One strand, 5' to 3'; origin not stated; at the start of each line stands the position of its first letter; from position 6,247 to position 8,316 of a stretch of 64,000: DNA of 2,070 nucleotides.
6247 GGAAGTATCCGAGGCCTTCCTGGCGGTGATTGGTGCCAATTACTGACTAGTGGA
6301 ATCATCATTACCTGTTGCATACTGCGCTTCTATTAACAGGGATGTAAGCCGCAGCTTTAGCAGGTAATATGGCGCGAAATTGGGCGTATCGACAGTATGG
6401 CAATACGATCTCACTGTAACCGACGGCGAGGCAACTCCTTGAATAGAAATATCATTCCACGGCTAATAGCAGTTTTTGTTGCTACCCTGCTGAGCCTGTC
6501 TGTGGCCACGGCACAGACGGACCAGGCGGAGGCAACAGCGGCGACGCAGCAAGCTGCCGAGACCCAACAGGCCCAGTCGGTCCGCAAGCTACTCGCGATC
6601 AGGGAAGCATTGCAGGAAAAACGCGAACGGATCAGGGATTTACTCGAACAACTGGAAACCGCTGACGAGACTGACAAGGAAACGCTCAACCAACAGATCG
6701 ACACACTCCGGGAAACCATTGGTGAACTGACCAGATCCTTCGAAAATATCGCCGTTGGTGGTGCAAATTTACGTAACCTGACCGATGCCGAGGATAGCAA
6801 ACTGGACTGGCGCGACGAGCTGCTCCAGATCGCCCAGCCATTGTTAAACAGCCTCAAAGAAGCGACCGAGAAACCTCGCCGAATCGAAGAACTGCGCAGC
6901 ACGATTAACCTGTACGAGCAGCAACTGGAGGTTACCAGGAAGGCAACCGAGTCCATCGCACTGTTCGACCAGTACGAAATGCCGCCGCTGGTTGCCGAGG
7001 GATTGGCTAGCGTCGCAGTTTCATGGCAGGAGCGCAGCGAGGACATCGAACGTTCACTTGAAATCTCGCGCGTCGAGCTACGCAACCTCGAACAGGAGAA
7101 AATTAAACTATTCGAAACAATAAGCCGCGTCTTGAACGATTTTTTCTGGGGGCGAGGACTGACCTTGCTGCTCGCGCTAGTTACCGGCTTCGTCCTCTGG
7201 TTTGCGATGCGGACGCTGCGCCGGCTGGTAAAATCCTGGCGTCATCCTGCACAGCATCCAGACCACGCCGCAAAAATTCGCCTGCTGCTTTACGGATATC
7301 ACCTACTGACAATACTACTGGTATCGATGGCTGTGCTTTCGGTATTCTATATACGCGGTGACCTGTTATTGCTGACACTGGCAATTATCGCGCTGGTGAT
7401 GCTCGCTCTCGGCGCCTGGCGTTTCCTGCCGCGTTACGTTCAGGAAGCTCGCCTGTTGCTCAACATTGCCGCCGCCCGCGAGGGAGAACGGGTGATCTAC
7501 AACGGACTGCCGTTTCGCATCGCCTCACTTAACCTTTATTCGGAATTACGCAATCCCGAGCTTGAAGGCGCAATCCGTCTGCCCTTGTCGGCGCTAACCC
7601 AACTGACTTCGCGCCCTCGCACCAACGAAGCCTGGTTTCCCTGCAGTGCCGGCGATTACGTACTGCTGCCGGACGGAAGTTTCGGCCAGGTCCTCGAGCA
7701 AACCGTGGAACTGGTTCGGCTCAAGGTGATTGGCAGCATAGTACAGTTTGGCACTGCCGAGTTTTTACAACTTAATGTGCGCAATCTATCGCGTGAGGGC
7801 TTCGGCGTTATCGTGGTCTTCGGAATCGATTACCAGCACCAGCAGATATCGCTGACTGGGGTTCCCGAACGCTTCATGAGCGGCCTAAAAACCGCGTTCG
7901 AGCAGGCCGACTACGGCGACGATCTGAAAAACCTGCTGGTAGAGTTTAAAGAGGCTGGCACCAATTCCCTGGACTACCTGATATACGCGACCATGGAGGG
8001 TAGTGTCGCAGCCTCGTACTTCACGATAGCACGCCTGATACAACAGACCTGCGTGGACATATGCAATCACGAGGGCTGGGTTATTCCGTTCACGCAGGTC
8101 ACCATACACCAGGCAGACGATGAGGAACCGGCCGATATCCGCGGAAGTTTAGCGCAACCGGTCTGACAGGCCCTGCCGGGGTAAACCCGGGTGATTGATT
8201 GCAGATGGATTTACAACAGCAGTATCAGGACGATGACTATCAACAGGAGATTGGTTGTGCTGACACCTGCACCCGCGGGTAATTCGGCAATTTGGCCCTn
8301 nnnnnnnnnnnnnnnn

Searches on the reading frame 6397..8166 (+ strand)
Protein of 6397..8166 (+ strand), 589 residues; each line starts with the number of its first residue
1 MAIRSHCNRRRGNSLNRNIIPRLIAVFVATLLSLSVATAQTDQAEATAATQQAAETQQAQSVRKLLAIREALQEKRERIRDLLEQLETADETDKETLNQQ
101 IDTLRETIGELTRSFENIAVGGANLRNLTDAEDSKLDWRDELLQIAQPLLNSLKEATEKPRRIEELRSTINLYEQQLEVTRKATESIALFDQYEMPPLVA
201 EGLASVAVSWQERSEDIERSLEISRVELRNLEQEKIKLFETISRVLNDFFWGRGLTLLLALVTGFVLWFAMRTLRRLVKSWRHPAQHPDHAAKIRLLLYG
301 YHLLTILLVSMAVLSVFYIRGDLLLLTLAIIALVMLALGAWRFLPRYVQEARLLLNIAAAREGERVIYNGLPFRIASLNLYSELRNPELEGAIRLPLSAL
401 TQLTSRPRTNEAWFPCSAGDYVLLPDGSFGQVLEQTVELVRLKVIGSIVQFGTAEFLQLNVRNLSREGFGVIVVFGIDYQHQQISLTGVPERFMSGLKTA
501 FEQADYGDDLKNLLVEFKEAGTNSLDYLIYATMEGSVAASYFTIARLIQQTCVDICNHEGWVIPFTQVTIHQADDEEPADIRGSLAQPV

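Call 8: search_protein_families(library=pfam, proteins=[window:6397-8166:+])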
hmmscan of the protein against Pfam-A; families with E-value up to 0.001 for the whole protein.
window:6397-8166:+ (589 aa): 0 families

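Call 37: find_homologous_proteins(query=window:6397-8166:+)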
Query window:6397-8166:+ (589 aa): 385 proteins with E <= 0.001 among 8000 candidates; the best 120 are listed.
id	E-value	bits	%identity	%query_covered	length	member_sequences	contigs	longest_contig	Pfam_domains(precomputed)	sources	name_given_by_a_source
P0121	0.0e+0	1174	96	95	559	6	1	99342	-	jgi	-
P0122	0.0e+0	1165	90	100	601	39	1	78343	-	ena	-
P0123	0.0e+0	1130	90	98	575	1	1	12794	-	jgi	jgi:hypothetical protein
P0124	0.0e+0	1124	89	97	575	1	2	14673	PF12729.14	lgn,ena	-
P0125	0.0e+0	1121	89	97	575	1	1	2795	PF12729.14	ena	-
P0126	0.0e+0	1097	91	95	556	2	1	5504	-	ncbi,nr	ncbi:MAG: hypothetical protein KJP11_09230 [Gammaproteobacteria bacterium]|nr:hypothetical protein [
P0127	3.0e-297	1005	80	98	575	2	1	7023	-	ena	-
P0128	1.1e-295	1000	79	98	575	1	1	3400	-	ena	-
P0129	8.8e-291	983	78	98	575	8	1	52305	-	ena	-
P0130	5.0e-288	974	79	96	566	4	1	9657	-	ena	-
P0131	5.9e-287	971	77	96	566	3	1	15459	-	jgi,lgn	-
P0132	7.1e-286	967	78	96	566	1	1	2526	-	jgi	-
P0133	3.4e-263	892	73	95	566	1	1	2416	-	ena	-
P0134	1.0e-260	884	72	95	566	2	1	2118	-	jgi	jgi:hypothetical protein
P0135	1.4e-258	877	73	91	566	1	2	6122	-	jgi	-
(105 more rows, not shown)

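Call 38: find_encoding_contigs(protein=P0121, flank=10000, max_places=3)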
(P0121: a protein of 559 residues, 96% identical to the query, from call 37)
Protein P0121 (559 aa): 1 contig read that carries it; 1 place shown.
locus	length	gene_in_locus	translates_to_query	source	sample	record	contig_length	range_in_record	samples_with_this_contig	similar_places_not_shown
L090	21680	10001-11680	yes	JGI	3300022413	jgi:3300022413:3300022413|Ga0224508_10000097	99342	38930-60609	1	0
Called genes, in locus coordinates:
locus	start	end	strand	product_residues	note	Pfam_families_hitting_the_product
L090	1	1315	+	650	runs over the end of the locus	PF14691:Fer4_20, PF13738:Pyr_redox_3 (faint), PF01266:DAO (weak), PF07992:Pyr_redox_2, PF13450:NAD_binding_8, PF14697:Fer4_21, PF12838:Fer4_7, PF00037:Fer4 (weak), +3 more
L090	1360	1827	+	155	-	PF09699:Paired_CXXCH_1 (faint)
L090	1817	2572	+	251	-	PF12838:Fer4_7 (weak), PF13187:Fer4_9 (faint), PF13237:Fer4_10 (faint), PF13247:Fer4_11, PF00037:Fer4 (weak), PF12837:Fer4_6 (weak)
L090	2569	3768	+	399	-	PF03916:NrfD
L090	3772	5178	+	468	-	PF01656:CbiA, PF13500:AAA_26, PF07685:GATase_3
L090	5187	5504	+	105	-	PF01521:Fe-S_biosyn (weak)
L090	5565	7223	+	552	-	PF07730:HisKA_3, PF02518:HATPase_c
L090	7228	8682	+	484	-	PF00111:Fer2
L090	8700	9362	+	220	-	PF00072:Response_reg, PF00196:GerE, PF08281:Sigma70_r4_2 (weak)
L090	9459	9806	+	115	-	-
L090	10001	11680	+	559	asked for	-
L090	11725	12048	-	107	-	PF20332:DUF6627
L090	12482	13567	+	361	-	PF01547:SBP_bac_1, PF13416:SBP_bac_8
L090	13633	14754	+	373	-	PF00005:ABC_tran, PF02463:SMC_N (faint), PF13304:AAA_21 (faint), PF08402:TOBE_2 (weak)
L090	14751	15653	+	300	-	PF00528:BPD_transp_1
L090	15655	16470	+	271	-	PF00528:BPD_transp_1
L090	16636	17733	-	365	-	PF01063:Aminotran_4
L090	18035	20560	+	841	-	PF00999:Na_H_Exchanger, PF00027:cNMP_binding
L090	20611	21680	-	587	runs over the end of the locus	PF02872:5_nucleotid_C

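Call 39: find_encoding_contigs(protein=P0122, flank=10000, max_places=3)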
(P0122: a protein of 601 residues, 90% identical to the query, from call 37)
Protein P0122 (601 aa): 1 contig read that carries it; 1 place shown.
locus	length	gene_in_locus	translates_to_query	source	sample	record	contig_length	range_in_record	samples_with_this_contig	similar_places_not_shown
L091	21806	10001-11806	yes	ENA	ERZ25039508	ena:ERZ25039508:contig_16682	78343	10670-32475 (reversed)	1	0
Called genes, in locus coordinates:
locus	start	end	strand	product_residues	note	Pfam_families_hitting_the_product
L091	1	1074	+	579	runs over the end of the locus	PF14691:Fer4_20, PF00070:Pyr_redox (faint), PF01266:DAO (weak), PF01494:FAD_binding_3 (weak), PF07992:Pyr_redox_2, PF12831:FAD_oxidored (faint), PF13450:NAD_binding_8, PF07992:Pyr_redox_2, +1 more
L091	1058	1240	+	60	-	PF12798:Fer4_3 (faint), PF12800:Fer4_4 (faint), PF12838:Fer4_7, PF13187:Fer4_9, PF13237:Fer4_10 (weak), PF14697:Fer4_21, PF12797:Fer4_2 (weak), PF00037:Fer4 (weak), +1 more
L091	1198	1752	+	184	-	-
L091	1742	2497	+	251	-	PF13237:Fer4_10 (faint), PF12838:Fer4_7 (weak), PF13187:Fer4_9 (faint), PF13247:Fer4_11, PF00037:Fer4 (weak), PF12837:Fer4_6 (weak)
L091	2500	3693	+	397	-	PF03916:NrfD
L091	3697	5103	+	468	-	PF01656:CbiA, PF13500:AAA_26, PF07685:GATase_3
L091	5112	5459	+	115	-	-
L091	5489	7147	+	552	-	PF07730:HisKA_3, PF02518:HATPase_c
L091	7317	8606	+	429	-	PF00111:Fer2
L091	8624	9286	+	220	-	PF00072:Response_reg, PF00196:GerE, PF08281:Sigma70_r4_2 (weak)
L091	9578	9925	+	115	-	-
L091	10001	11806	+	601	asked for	-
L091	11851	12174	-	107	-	PF20332:DUF6627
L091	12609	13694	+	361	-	PF01547:SBP_bac_1, PF13416:SBP_bac_8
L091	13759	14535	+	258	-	PF02463:SMC_N (faint), PF00005:ABC_tran, PF13304:AAA_21 (faint)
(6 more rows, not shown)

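Call 50: find_encoding_contigs(protein=P0123, flank=10000, max_places=3)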
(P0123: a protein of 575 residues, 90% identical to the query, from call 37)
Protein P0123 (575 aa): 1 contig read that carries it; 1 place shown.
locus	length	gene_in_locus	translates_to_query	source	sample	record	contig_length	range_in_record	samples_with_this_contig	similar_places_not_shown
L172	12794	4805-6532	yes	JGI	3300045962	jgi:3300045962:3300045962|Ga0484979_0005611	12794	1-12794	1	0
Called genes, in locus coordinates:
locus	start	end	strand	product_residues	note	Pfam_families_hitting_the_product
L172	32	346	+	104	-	PF01521:Fe-S_biosyn (weak)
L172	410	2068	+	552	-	PF07730:HisKA_3, PF02518:HATPase_c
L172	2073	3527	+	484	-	PF00111:Fer2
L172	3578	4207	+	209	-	PF00072:Response_reg, PF00196:GerE, PF08281:Sigma70_r4_2 (weak)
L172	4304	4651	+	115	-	-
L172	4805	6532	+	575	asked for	-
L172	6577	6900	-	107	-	PF20332:DUF6627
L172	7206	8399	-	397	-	PF01063:Aminotran_4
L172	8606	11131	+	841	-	PF00999:Na_H_Exchanger, PF00027:cNMP_binding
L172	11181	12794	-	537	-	?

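Call 51: find_encoding_contigs(protein=P0124, flank=10000, max_places=3)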
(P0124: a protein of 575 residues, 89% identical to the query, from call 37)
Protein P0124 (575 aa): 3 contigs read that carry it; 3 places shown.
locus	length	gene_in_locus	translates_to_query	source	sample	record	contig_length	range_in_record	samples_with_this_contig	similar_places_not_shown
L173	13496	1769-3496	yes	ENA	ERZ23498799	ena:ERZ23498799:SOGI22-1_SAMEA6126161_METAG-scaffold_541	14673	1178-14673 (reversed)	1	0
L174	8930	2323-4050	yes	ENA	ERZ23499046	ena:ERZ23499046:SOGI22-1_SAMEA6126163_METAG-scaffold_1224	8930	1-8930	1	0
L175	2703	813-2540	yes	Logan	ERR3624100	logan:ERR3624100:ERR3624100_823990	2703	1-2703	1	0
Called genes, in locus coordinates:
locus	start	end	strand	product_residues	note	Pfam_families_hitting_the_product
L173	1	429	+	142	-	?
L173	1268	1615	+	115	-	-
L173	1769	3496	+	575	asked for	PF12729:4HB_MCP_1 (faint)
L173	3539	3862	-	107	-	PF20332:DUF6627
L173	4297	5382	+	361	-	PF01547:SBP_bac_1, PF13416:SBP_bac_8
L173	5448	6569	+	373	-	PF02463:SMC_N (faint), PF00005:ABC_tran, PF13304:AAA_21 (faint), PF08402:TOBE_2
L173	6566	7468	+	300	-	PF00528:BPD_transp_1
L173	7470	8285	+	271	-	PF00528:BPD_transp_1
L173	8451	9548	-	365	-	PF01063:Aminotran_4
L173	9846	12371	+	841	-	PF00999:Na_H_Exchanger, PF00027:cNMP_binding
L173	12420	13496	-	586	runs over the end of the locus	PF02872:5_nucleotid_C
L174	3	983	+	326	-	?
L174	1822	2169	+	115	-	-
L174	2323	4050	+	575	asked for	PF12729:4HB_MCP_1 (faint)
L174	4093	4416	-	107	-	PF20332:DUF6627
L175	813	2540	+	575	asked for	PF12729:4HB_MCP_1 (faint)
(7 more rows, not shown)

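Call 52: find_encoding_contigs(protein=P0129, flank=10000, max_places=3)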
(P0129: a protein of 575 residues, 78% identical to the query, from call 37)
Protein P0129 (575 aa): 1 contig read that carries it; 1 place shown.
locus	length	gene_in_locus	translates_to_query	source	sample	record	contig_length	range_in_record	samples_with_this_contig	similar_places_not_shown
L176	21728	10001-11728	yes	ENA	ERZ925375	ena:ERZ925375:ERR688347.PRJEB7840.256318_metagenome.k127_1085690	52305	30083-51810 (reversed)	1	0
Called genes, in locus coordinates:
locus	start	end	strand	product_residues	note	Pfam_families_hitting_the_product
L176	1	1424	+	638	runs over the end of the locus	?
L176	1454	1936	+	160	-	-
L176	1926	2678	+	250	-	PF10518:TAT_signal (faint), PF13237:Fer4_10 (faint), PF12838:Fer4_7 (faint), PF13187:Fer4_9 (faint), PF13247:Fer4_11, PF00037:Fer4 (weak), PF12837:Fer4_6 (weak), PF14697:Fer4_21 (weak)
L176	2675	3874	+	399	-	PF03916:NrfD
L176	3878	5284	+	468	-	PF01656:CbiA, PF13500:AAA_26, PF07685:GATase_3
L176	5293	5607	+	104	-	-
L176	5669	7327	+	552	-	PF07730:HisKA_3, PF02518:HATPase_c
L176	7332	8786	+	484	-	PF00111:Fer2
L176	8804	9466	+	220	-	PF00072:Response_reg, PF00196:GerE, PF08281:Sigma70_r4_2 (weak)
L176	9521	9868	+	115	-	-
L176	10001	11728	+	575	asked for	-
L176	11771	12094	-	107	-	PF20332:DUF6627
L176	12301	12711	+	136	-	PF24733:DUF7684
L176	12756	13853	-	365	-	PF01063:Aminotran_4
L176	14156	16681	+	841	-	PF00999:Na_H_Exchanger, PF00027:cNMP_binding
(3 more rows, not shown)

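Call 113: search_protein_families(library=ncbifam, max_evalue=0.00001, proteins=[L090:12482-13567:+, L090:13633-14754:+, L090:14751-15653:+, L090:15655-16470:+])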
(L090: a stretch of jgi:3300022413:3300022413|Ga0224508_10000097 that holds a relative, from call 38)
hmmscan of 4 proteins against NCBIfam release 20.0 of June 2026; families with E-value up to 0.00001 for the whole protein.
L090:12482-13567:+ (361 aa): 2 families
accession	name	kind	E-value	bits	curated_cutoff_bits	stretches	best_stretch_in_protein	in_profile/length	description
NF007962.0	PRK10682.1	equivalog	7.4e-09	35.1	636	1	207-317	210-326/370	spermidine/putrescine ABC transporter substrate-binding protein PotF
NF007048.0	PRK09501.1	equivalog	2.3e-08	33.3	582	1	49-315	39-303/348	spermidine/putrescine ABC transporter substrate-binding protein PotD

L090:13633-14754:+ (373 aa): 188 families (the best 25 are shown)
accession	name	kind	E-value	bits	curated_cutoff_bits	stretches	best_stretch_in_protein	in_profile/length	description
TIGR01187.1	potA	subfamily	5.6e-119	397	355.6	1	48-366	1-324/325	polyamine ABC transporter ATP-binding protein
NF006987.0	PRK09452.1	equivalog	1.4e-106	356.4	482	1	17-329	17-334/378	spermidine/putrescine ABC transporter ATP-binding protein PotA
TIGR03265.1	PhnT2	equivalog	3.3e-105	352.2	457.7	1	18-364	5-349/353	putative 2-aminoethylphosphonate ABC transporter ATP-binding protein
NF043075.1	MMSYN1_0197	equivalog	4.9e-102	341.4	550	1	18-325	3-305/341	spermidine/putrescine ABC transporter ATP-binding protein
NF008653.0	PRK11650.1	subfamily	1.6e-94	316.9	432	1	18-298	4-291/357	sn-glycerol-3-phosphate ABC transporter ATP-binding protein UgpC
TIGR00968.1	3a0106s01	subfamily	1e-88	296.9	342.75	1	18-253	1-236/237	sulfate ABC transporter ATP-binding protein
NF008513.0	PRK11432.1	equivalog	4.2e-87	292.3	496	1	19-297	8-288/351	ferric ABC transporter ATP-binding protein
TIGR03258.1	PhnT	equivalog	1.1e-86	291.1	499.15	1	17-367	8-357/359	2-aminoethylphosphonate ABC transport system ATP-binding subunit PhnT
NF008233.0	PRK11000.1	equivalog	1.9e-83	280.4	568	1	18-299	4-295/369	maltose/maltodextrin ABC transporter ATP-binding protein MalK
NF040933.2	ABC_arch_GlcV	equivalog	6.4e-82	275.3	450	1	18-360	3-350/357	glucose ABC transporter ATP-binding protein GlcV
NF008621.0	PRK11607.1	equivalog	2e-81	273.7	613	1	5-302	8-312/377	putrescine ABC transporter ATP-binding subunit PotG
NF040840.2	tungstate_WtpC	equivalog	1e-80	271.6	440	1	18-329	2-312/347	tungstate ABC transporter ATP-binding protein WtpC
NF008105.0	PRK10851.1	equivalog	9.6e-78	261.4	502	1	18-303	3-291/362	sulfate/thiosulfate ABC transporter ATP-binding protein CysA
TIGR01186.1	proV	subfamily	9.6e-65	219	326.6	1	25-253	1-235/363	betaine/proline/choline family ABC transporter ATP-binding protein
TIGR03415.1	ABC_choXWV_ATP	equivalog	2e-60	204.8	483.75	1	23-251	30-268/382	choline ABC transporter ATP-binding protein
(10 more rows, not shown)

L090:14751-15653:+ (300 aa): 20 families
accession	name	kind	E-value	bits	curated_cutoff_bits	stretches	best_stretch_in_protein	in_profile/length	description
NF007044.0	PRK09497.1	equivalog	9.4e-56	189.3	348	1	62-291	48-279/285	spermidine/putrescine ABC transporter permease PotB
NF007963.0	PRK10683.1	equivalog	6.1e-50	170.4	489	1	60-282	79-301/317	putrescine ABC transporter permease PotH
NF043074.1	MMSYN1_0196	equivalog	5.3e-29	101.4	350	1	29-286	11-259/277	spermidine/putrescine ABC transporter permease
NF011624.0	PRK15050.1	equivalog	1.5e-25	90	247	1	25-286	21-281/297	2-aminoethylphosphonate ABC transporter permease subunit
TIGR03226.1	PhnU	equivalog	3.7e-20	72.6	283.45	1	27-288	42-301/311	2-aminoethylphosphonate ABC transporter permease subunit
TIGR03262.1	PhnU2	equivalog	3.7e-20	72.1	593.25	1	33-288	8-255/546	putative 2-aminoethylphosphonate ABC transporter permease subunit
TIGR01581.1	Mo_ABC_porter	hypoth_equivalog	9.8e-20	71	210.3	1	74-283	17-223/225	ABC transporter permease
TIGR02141.1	modB_ABC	equivalog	1e-18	67.8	182.6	1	83-289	3-205/208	molybdate ABC transporter permease subunit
TIGR02139.1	permease_CysT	equivalog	2e-18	67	246.1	1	35-289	12-258/265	sulfate ABC transporter permease subunit CysT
TIGR00969.1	3a0106s02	subfamily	2.9e-18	66.3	240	1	19-286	10-266/272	sulfate ABC transporter permease subunit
NF040839.1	tungstate_WtpB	equivalog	6.7e-13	48.9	340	1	39-285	13-242/251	tungstate ABC transporter permease WtpB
NF006939.0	PRK09421.1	equivalog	1.2e-11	44.4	262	1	81-237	13-165/230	molybdate ABC transporter permease subunit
TIGR02140.1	permease_CysW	equivalog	7.9e-11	41.9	329.1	1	32-285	6-251/261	sulfate ABC transporter permease subunit CysW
NF043073.1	MMSYN1_0195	equivalog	6.8e-09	34.5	1250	1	168-291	129-251/1021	spermidine/putrescine ABC transporter permease/substrate-binding protein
NF008208.0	PRK10971.1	equivalog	1e-08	35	415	1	30-289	16-266/277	sulfate/thiosulfate ABC transporter permease CysT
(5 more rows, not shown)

L090:15655-16470:+ (271 aa): 24 families
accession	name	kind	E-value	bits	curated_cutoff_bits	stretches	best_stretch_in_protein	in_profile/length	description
NF007047.0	PRK09500.1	equivalog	3.8e-34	118.5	326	1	25-269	11-254/257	spermidine/putrescine ABC transporter permease PotC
NF007889.0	PRK10592.1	equivalog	9.3e-33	114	476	1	20-267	11-264/281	putrescine ABC transporter permease PotI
NF043073.1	MMSYN1_0195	equivalog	2.1e-24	85.8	1250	1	22-261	9-242/1021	spermidine/putrescine ABC transporter permease/substrate-binding protein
TIGR03262.1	PhnU2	equivalog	1.8e-17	63.2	593.25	1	27-266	7-255/546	putative 2-aminoethylphosphonate ABC transporter permease subunit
TIGR02141.1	modB_ABC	equivalog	3.6e-16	59.4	182.6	1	78-268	3-207/208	molybdate ABC transporter permease subunit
NF011624.0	PRK15050.1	equivalog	1e-15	57.7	247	1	24-269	25-288/297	2-aminoethylphosphonate ABC transporter permease subunit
TIGR03255.1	PhnV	equivalog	7.8e-15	55.3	358.7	1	22-264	17-262/270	2-aminoethylphosphonate ABC transport system, membrane component PhnV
NF006939.0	PRK09421.1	equivalog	3.7e-14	52.7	262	1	70-266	7-220/230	molybdate ABC transporter permease subunit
TIGR01581.1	Mo_ABC_porter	hypoth_equivalog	4.4e-13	49.2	210.3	1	69-261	17-223/225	ABC transporter permease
NF006952.0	PRK09433.1-3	equivalog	1e-10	41.1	679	1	16-261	287-525/534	thiamine/thiamine pyrophosphate ABC transporter permease ThiP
NF040839.1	tungstate_WtpB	equivalog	3.1e-10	40.1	340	1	65-266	36-247/251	tungstate ABC transporter permease WtpB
NF038017.1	ABC_perm1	subfamily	7.2e-10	39.2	100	1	78-227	1-155/184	ABC transporter permease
TIGR00969.1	3a0106s02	subfamily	9.8e-10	38.3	240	1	21-266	20-269/272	sulfate ABC transporter permease subunit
NF008208.0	PRK10971.1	equivalog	1.5e-09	37.8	415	1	128-269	125-269/277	sulfate/thiosulfate ABC transporter permease CysT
TIGR03226.1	PhnU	equivalog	5.4e-09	35.9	283.45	1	26-260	45-297/311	2-aminoethylphosphonate ABC transporter permease subunit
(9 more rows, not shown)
